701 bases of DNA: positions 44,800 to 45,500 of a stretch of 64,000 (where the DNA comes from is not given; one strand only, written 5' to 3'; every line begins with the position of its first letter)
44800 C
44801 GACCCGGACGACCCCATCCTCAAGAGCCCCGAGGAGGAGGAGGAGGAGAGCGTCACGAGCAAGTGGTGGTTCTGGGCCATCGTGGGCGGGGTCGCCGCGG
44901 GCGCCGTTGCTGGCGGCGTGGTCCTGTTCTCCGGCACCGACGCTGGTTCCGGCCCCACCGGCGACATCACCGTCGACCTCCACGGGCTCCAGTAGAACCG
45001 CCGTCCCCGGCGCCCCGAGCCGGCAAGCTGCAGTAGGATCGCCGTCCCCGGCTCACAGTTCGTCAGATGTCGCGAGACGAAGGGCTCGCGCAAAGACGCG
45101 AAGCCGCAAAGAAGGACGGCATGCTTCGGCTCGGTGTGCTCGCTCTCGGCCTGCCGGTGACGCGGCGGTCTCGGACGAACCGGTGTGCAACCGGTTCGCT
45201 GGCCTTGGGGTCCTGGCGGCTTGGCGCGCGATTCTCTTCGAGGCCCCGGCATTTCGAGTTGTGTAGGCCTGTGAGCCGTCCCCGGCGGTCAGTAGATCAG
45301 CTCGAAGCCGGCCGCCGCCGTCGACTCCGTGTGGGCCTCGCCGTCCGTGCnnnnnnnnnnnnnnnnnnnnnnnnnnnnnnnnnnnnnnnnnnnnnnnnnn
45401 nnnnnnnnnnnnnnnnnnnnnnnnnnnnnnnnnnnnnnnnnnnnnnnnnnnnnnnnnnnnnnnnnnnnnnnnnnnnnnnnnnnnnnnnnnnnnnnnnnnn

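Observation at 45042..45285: Family B: a second MITE-like element (about 225 bp, two copies), one with a perfect 10-bp target-site duplication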

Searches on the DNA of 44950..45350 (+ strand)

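Call 32: search_rna_families(source=window, start=44950, end=45350, threshold=evalue, max_evalue=10)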
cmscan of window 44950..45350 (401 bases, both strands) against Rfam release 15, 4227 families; matches with E-value up to 10: 2.
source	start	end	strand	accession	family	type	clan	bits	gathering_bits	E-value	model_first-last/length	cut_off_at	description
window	45024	45243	+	RF00261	IRES_L-myc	Cis-reg; IRES;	-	14.3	60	1.4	1-221/221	no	L-myc internal ribosome entry site (IRES)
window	45103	45119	-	RF01333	CRISPR-DR20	Gene; CRISPR;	-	14.2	42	5.2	1-36/36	no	CRISPR RNA direct repeat element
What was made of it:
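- On Any Rfam RNA family: At E up to 10, only noise was returned over 44950-45350 (call 32).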

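Call 42: search_dna_similar(query=window:45031-45300:+, collection=plasmids, mode=distant, max_evalue=0.01, max_rows=30)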
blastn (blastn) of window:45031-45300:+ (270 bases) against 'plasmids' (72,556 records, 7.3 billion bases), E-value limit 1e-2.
No match.
